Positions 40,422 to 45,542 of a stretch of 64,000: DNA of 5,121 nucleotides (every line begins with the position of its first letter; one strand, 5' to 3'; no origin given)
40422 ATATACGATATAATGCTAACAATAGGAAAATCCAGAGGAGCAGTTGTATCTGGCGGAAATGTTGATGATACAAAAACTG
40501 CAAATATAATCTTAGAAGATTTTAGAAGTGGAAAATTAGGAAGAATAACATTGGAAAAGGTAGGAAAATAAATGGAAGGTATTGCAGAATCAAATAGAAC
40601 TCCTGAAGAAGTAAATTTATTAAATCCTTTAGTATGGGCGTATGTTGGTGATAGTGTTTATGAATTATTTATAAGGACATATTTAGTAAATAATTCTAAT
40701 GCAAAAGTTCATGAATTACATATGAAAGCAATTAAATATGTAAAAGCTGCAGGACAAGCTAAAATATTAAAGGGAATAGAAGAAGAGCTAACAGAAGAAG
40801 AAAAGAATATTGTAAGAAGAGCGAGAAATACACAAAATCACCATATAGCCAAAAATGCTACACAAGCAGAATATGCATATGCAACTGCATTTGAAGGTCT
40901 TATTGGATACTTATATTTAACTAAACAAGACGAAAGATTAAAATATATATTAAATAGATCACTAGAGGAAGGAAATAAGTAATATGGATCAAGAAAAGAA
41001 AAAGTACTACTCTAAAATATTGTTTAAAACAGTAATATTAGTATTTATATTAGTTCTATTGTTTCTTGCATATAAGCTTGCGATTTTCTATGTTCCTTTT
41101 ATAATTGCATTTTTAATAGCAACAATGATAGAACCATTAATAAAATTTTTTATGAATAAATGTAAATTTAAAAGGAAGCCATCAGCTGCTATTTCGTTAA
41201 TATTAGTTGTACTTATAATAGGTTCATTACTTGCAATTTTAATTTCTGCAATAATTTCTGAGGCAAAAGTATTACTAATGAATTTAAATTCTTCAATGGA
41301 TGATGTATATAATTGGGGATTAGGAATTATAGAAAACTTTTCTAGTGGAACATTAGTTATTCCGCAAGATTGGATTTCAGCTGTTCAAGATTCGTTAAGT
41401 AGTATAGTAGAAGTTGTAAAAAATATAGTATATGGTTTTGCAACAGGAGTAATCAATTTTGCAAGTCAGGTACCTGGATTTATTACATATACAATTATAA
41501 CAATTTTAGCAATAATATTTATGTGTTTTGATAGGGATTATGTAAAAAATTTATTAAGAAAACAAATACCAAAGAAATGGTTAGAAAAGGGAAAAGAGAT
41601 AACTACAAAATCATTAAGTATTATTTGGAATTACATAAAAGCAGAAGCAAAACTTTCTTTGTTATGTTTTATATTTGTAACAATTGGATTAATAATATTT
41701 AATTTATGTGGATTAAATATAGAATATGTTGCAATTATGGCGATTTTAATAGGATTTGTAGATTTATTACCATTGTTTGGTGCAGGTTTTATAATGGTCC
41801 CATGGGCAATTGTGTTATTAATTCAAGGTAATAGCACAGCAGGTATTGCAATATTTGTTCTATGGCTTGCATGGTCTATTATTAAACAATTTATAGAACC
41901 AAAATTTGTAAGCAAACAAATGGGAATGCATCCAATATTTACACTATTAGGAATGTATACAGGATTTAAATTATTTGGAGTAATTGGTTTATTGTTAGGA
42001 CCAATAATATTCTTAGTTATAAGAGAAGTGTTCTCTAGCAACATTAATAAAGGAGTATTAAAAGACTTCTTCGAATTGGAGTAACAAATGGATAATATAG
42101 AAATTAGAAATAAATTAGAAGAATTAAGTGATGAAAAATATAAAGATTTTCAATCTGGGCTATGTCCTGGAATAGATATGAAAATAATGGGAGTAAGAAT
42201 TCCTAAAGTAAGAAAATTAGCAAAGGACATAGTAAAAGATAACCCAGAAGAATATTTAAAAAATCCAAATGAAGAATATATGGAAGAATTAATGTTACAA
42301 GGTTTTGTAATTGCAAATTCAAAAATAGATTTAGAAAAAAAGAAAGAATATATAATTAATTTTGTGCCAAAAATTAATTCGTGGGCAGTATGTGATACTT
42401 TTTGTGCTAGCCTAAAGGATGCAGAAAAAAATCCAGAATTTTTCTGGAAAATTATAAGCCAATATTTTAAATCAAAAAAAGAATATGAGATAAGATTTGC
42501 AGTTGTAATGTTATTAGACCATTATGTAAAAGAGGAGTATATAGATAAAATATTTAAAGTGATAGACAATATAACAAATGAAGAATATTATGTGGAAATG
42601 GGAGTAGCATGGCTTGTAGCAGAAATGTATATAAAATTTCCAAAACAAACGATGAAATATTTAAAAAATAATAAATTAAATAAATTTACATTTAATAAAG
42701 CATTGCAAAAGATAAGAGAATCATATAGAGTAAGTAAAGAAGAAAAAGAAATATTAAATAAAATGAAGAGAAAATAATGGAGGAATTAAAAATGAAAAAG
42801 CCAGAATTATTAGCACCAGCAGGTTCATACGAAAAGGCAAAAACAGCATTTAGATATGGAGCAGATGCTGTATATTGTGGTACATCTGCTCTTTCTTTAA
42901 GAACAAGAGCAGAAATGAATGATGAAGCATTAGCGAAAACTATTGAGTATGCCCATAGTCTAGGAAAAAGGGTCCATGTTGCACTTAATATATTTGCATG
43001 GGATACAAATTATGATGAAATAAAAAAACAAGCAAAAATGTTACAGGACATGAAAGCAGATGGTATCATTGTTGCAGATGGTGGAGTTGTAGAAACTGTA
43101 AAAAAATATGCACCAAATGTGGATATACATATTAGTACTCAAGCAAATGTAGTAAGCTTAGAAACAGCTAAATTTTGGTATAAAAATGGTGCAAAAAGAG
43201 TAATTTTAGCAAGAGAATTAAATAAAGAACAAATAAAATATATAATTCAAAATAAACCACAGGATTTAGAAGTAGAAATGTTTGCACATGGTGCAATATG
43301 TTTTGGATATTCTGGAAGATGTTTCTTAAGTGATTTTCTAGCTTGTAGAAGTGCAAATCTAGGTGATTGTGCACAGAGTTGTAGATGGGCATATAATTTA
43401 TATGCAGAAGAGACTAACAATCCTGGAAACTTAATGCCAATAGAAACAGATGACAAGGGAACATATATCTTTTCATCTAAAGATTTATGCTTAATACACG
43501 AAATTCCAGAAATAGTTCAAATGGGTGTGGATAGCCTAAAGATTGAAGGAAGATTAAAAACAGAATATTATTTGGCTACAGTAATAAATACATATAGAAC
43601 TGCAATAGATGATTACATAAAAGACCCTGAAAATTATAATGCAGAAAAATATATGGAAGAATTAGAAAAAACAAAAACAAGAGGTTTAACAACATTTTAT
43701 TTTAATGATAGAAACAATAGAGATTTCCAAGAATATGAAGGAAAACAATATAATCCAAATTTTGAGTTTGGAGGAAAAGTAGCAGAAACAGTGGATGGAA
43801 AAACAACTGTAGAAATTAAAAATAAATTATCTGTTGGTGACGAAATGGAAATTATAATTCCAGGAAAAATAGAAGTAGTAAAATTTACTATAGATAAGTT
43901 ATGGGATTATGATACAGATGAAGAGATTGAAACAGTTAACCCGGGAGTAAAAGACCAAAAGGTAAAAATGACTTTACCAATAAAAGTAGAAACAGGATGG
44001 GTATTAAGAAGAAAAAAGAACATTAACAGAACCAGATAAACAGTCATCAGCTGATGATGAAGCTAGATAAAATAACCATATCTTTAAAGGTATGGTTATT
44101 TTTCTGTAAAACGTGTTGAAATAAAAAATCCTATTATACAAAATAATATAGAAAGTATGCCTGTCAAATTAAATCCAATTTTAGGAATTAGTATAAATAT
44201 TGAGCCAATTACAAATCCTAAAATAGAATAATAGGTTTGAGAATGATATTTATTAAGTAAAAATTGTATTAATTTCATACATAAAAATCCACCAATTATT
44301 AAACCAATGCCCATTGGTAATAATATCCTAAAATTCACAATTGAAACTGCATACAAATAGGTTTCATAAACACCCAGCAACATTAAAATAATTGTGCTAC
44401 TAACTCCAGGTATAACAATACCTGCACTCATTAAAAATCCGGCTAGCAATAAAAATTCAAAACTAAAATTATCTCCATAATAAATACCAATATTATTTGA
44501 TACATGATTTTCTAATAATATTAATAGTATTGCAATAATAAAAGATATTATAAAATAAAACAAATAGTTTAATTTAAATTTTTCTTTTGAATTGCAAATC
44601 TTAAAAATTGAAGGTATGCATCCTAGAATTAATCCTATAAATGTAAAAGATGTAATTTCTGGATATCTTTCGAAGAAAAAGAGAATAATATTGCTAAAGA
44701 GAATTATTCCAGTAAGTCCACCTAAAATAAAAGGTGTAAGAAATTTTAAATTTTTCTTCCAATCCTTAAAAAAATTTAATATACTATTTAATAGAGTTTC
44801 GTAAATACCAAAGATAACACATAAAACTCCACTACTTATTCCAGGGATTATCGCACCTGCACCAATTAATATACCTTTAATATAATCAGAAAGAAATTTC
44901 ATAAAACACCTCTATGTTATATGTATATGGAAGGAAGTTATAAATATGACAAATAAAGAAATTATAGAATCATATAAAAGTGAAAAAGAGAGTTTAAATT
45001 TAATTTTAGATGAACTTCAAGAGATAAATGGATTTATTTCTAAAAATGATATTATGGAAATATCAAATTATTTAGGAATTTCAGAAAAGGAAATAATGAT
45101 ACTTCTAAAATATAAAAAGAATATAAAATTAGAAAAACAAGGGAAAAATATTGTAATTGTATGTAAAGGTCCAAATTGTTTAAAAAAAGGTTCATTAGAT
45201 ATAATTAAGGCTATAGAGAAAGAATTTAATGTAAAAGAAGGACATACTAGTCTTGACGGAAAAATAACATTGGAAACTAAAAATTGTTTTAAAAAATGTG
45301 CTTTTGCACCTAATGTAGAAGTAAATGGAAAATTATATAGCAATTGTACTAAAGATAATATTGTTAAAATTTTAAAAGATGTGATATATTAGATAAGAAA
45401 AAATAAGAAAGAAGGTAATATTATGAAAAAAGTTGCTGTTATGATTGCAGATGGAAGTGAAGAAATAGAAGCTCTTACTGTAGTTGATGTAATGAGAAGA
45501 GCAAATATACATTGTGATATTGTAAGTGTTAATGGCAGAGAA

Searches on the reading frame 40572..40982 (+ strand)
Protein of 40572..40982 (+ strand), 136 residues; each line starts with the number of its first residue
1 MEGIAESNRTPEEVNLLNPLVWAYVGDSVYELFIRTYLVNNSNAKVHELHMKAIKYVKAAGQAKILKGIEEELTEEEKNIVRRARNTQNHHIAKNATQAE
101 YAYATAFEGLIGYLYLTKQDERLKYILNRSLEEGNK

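Call 24: search_protein_families(library=ncbifam, max_evalue=1e-15, proteins=[window:40572-40982:+])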
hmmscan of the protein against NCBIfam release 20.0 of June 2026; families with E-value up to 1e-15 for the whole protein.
window:40572-40982:+ (136 aa): 0 families

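Call 31: search_protein_families(library=pfam, max_evalue=0.0001, proteins=[window:40572-40982:+])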
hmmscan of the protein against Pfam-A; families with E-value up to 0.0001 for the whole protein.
window:40572-40982:+ (136 aa): 1 family
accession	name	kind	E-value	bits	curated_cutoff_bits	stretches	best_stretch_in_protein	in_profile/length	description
PF00636.31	Ribonuclease_3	-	6.3e-25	88.3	27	1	22-118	3-101/102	Ribonuclease III domain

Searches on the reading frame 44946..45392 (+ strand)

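Call 24: search_protein_families(library=ncbifam, max_evalue=1e-15, proteins=[window:44946-45392:+])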
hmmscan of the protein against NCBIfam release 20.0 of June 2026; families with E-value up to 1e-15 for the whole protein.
window:44946-45392:+ (148 aa): 6 families
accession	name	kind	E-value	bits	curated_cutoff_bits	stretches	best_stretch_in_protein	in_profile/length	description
NF005722.0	PRK07539.1-2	equivalog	1.7e-24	86.7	141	1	5-145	15-155/157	NADH-quinone oxidoreductase subunit NuoE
NF005747.0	PRK07571.1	equivalog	3.1e-24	85.5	224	1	7-144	29-166/173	bidirectional hydrogenase complex protein HoxE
TIGR01958.1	nuoE_fam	subfamily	1.2e-23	83.9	142.4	1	5-145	4-146/148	NADH-quinone oxidoreductase subunit NuoE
NF004638.0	PRK05988.1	equivalog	2.2e-22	79.5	198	1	3-145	14-156/159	formate dehydrogenase subunit gamma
NF005725.0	PRK07539.1-5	equivalog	9.6e-21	74.2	220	1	4-145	26-170/174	NADH-quinone oxidoreductase subunit NuoE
NF005721.0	PRK07539.1-1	equivalog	4e-17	62.4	308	1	3-145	34-176/292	NADH-quinone oxidoreductase subunit NuoE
